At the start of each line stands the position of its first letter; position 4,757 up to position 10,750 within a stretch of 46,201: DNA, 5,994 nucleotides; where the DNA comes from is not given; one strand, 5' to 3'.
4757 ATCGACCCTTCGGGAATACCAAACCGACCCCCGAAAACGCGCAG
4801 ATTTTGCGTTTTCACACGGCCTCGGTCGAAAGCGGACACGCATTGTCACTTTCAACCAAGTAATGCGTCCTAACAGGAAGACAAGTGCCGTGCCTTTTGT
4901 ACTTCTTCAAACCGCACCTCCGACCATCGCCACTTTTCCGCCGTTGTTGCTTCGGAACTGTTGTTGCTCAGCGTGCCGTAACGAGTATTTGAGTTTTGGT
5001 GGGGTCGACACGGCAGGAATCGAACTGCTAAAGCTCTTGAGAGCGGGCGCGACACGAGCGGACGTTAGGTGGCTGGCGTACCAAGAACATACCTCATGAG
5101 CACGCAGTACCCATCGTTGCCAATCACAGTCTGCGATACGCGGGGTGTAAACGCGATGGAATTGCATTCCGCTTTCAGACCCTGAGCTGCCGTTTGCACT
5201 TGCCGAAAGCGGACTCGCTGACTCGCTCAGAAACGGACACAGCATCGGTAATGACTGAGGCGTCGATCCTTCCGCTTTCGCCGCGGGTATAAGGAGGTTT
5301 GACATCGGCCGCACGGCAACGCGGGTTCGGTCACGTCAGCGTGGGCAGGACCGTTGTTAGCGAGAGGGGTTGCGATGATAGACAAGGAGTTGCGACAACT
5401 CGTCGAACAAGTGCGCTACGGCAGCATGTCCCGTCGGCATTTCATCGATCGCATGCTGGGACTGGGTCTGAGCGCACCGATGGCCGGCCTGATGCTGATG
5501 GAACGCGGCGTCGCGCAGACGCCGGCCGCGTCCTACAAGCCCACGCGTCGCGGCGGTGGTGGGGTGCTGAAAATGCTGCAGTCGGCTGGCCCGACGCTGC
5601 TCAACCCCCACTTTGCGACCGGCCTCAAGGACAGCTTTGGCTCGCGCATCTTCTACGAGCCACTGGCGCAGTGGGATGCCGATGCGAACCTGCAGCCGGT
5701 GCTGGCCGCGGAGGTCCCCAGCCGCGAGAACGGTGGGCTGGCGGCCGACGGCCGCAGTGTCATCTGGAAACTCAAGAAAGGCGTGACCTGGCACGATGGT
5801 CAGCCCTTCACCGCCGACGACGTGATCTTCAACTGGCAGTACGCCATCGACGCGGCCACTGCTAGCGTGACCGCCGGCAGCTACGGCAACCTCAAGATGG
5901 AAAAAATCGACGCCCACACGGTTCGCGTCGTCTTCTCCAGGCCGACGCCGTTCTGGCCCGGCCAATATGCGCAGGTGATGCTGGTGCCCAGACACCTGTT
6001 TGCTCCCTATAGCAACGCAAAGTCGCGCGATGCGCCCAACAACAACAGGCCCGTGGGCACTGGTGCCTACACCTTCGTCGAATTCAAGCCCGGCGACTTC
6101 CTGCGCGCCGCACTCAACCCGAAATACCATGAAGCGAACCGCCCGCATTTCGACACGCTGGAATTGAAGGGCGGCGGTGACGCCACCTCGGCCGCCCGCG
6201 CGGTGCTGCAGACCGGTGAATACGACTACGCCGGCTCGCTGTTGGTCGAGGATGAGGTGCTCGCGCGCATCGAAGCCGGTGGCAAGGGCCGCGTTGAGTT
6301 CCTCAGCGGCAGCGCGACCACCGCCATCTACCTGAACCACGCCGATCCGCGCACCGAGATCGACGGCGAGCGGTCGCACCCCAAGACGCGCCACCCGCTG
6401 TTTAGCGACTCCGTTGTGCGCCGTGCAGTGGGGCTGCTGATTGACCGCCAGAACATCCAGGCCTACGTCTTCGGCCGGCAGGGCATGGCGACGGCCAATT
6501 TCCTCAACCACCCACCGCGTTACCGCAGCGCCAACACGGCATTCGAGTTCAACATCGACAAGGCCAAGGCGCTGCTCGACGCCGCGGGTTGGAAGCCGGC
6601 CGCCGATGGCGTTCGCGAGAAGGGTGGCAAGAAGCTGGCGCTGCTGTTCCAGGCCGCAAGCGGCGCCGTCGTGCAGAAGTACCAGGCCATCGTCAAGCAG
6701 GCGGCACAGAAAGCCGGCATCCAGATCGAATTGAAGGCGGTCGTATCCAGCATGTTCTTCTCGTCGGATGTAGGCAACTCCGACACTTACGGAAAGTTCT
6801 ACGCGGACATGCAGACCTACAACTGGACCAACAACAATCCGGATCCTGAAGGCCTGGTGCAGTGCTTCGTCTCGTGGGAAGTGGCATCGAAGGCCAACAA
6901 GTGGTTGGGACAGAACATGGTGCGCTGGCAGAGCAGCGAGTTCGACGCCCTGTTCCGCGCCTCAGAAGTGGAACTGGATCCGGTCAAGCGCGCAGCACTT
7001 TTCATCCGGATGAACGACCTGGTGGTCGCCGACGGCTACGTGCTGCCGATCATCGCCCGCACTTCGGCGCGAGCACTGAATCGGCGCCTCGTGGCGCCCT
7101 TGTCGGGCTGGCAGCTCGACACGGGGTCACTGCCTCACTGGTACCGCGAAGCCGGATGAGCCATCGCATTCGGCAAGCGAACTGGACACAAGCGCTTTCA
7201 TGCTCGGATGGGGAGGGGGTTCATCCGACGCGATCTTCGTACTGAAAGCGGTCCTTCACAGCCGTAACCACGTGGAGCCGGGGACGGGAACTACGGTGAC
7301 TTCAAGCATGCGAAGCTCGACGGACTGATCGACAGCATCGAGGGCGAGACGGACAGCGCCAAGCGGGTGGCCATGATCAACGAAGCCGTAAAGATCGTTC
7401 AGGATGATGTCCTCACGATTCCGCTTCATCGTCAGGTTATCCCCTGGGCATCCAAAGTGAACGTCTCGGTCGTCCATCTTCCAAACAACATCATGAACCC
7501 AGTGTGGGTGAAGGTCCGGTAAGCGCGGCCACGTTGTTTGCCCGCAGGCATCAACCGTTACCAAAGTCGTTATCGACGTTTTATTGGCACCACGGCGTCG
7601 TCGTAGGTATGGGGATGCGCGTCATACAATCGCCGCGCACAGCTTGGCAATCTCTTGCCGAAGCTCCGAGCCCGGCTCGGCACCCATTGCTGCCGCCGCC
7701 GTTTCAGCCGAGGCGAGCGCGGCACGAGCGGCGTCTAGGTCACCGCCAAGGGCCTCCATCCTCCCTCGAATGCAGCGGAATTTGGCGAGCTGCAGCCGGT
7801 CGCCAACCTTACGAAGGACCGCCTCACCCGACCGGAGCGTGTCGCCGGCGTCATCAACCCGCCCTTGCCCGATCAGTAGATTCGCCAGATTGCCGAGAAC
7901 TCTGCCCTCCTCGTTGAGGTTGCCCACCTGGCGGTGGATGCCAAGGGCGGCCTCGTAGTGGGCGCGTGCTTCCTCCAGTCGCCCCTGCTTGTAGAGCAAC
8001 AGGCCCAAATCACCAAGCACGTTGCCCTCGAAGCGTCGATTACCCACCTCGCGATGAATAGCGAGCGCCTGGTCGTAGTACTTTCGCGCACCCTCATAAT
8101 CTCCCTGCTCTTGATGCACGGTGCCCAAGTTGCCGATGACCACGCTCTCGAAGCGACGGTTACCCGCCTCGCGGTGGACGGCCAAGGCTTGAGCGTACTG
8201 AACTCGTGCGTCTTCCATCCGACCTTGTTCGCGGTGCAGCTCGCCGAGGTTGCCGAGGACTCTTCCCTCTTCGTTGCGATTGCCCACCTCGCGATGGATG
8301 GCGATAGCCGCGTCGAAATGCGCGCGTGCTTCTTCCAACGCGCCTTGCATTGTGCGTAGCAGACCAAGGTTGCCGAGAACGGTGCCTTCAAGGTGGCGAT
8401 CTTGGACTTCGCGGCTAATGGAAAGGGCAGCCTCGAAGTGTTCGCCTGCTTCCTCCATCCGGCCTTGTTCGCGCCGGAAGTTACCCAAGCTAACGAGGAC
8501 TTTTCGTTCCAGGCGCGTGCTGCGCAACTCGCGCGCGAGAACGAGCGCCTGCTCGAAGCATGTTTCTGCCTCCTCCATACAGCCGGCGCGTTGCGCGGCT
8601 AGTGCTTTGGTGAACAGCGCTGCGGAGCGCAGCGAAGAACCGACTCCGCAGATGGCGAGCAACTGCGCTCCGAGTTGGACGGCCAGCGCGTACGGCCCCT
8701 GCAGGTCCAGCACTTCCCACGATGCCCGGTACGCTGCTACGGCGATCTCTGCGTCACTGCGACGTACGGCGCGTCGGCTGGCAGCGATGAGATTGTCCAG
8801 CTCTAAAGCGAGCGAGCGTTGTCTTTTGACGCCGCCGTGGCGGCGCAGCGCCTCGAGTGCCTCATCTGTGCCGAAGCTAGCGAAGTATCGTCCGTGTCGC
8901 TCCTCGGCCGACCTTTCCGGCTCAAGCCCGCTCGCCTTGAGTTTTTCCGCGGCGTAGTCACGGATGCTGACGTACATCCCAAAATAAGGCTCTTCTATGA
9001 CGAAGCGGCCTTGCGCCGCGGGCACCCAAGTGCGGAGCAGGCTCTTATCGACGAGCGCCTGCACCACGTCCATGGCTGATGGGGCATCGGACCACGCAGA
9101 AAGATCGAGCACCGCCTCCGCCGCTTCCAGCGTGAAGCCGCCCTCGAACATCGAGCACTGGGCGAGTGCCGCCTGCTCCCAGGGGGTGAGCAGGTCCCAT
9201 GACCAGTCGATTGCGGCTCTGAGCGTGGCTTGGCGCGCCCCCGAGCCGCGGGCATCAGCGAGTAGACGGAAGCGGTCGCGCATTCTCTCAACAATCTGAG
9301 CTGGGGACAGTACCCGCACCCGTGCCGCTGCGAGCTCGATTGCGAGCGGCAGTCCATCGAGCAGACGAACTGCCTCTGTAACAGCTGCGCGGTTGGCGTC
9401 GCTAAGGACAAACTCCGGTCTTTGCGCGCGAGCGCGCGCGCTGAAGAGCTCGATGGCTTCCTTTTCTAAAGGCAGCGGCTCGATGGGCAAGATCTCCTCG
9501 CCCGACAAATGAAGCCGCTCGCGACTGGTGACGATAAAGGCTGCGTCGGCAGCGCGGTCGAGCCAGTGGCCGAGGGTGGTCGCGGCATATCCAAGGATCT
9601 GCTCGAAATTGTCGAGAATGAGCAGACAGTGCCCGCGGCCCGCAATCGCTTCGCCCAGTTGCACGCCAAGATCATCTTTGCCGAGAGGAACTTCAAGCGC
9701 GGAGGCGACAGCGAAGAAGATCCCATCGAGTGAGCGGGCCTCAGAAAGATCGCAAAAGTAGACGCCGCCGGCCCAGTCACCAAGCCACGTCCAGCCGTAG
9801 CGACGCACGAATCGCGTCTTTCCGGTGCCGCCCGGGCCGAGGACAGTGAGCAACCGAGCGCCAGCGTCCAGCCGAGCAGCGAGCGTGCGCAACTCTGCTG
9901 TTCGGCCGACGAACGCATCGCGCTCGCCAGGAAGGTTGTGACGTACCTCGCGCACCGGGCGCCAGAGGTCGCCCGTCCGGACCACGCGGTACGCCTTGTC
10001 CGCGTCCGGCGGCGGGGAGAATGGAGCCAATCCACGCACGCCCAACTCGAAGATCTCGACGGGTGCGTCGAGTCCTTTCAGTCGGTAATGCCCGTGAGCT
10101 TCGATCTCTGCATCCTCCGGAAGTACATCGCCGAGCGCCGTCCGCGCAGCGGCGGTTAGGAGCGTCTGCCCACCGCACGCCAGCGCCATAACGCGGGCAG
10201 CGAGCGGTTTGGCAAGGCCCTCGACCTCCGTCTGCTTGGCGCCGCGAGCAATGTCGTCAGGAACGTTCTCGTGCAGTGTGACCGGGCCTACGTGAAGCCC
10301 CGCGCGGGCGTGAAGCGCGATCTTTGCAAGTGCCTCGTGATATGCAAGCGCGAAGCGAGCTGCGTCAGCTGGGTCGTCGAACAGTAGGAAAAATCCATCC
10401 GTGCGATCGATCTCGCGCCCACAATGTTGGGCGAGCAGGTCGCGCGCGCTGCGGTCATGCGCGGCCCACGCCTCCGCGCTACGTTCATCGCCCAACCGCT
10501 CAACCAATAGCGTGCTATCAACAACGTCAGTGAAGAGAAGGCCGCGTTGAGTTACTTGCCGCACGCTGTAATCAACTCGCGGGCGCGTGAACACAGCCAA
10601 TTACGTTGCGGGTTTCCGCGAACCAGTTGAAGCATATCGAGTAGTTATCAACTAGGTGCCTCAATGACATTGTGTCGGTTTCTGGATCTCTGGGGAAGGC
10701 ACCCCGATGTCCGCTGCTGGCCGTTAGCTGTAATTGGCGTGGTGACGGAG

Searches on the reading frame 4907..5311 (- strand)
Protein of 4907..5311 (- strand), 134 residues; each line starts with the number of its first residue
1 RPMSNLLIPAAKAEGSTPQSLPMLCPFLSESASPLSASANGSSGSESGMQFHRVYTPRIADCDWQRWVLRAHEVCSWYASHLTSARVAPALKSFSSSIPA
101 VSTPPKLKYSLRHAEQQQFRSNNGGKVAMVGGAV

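Call 89: search_protein_families(library=padloc, alignment_id=A7, max_evalue=0.00001)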
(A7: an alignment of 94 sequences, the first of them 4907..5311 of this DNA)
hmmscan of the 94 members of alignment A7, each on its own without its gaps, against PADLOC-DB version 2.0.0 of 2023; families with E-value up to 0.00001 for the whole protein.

A. member 1, window:4907-5311:- (134 aa): 0 families

B. families by the number of members that match (of 94 scanned): 24 families
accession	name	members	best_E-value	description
PDLC03859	LmuB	2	3.7e-23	-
PDLC02012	SAVED5--SAVED_TIR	2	9.2e-10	-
PDLC05062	PDC-S66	2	2.6e-08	-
PDLC04891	PDC-S06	1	7.8e-202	-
PDLC04893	PDC-S06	1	5.6e-176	-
PDLC04888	PDC-S06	1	1.3e-76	-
PDLC04892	PDC-S06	1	1.1e-69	-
PDLC00228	KwaB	1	2.9e-43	DUF4868 domain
PDLC01169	TPR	1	2.3e-25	TPR repeats containing protein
PDLC04135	mad3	1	3.5e-13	mads_3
PDLC02980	AriA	1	4.8e-12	-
PDLC04886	PDC-S06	1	1.2e-11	-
PDLC04134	mad2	1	2.8e-10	mads_2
PDLC04895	PDC-S06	1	6.6e-10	-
PDLC04894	PDC-S06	1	2.2e-09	-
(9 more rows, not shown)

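Call 90: search_protein_families(library=padloc, proteins=[window:4907-5311:-], max_evalue=0.001)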
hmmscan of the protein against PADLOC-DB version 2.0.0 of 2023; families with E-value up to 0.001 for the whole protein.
window:4907-5311:- (134 aa): 0 families

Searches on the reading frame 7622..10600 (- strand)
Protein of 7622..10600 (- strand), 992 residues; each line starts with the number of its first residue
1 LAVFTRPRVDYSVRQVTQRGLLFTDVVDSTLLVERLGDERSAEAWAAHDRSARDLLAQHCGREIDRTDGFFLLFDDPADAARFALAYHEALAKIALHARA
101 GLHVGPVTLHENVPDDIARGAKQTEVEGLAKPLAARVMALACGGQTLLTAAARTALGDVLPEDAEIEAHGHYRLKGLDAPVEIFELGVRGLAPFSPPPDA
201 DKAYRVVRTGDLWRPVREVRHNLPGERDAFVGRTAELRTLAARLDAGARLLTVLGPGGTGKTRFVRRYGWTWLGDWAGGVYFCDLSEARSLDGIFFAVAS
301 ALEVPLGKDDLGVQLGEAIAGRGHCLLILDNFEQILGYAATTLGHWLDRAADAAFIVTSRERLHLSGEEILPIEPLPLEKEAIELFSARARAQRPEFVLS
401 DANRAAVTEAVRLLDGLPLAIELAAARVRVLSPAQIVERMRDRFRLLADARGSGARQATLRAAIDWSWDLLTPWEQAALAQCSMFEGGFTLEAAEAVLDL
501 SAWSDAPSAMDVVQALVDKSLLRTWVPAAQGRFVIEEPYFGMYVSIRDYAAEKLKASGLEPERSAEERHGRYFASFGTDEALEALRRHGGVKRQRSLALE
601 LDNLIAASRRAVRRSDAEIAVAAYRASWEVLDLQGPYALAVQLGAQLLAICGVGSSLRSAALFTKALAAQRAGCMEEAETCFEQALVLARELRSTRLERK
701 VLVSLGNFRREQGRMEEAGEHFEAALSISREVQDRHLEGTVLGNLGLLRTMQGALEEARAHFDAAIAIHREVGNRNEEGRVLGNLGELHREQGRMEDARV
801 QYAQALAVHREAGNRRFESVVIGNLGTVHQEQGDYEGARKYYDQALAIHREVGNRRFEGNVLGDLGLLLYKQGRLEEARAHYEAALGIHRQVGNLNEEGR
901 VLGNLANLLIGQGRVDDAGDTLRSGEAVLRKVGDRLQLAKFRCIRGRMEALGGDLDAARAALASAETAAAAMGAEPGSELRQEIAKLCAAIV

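Call 59: search_protein_families(library=pfam, proteins=[window:7622-10600:-], max_evalue=0.01)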
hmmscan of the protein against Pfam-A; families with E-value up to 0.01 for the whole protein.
window:7622-10600:- (992 aa): 22 families
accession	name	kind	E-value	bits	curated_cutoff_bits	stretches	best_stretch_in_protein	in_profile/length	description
PF13424.12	TPR_12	-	5.3e-40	135.9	30.1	3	823-890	7-76/77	Tetratricopeptide repeat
PF00515.34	TPR_1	-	5.5e-31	105.5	27.8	2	824-849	6-31/34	Tetratricopeptide repeat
PF13374.12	TPR_10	-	1.1e-27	95.6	27.5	3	823-852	6-35/42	Tetratricopeptide repeat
PF07719.23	TPR_2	-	1.4e-27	93.9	27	3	824-848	6-30/34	Tetratricopeptide repeat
PF17874.7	TPR_MalT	-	2.2e-25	90.1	45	3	779-968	40-231/336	MalT-like TPR region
PF13181.12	TPR_8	-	4.8e-20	70.4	25.7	0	823-848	5-30/34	Tetratricopeptide repeat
PF13176.12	TPR_7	-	7.2e-20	69.8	27.9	2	823-855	3-35/36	Tetratricopeptide repeat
PF13414.12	TPR_11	-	3.9e-12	46.1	26.8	0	866-886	1-21/42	TPR repeat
PF13432.12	TPR_16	-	9.8e-12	45.5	32.7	3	825-888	3-60/65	Tetratricopeptide repeat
PF14559.12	TPR_19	-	5.9e-09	36.6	25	2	831-889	3-55/68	Tetratricopeptide repeat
PF14938.12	SNAP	-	1.4e-07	31.7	25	1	710-845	46-181/282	Soluble NSF attachment protein, SNAP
PF13401.12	AAA_22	-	3.4e-07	31.1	27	1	247-343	4-104/130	AAA domain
PF13428.12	TPR_14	-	7.2e-06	26.6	23.5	0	825-850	7-32/44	Tetratricopeptide repeat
PF11846.14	Wzy_C_2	-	5e-05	23.8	28.5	0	793-851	120-178/191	Virulence factor membrane-bound polymerase, C-terminal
PF13174.12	TPR_6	-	0.00011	23.1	26.3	0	825-847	6-28/33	Tetratricopeptide repeat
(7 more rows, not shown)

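Call 90: search_protein_families(library=padloc, proteins=[window:7622-10597:-], max_evalue=0.001)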
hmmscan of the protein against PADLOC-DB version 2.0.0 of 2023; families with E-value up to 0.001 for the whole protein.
window:7622-10597:- (991 aa): 1 family
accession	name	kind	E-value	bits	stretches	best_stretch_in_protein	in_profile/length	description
PDLC01169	TPR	-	2.3e-25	87.4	3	816-918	107-208/252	TPR repeats containing protein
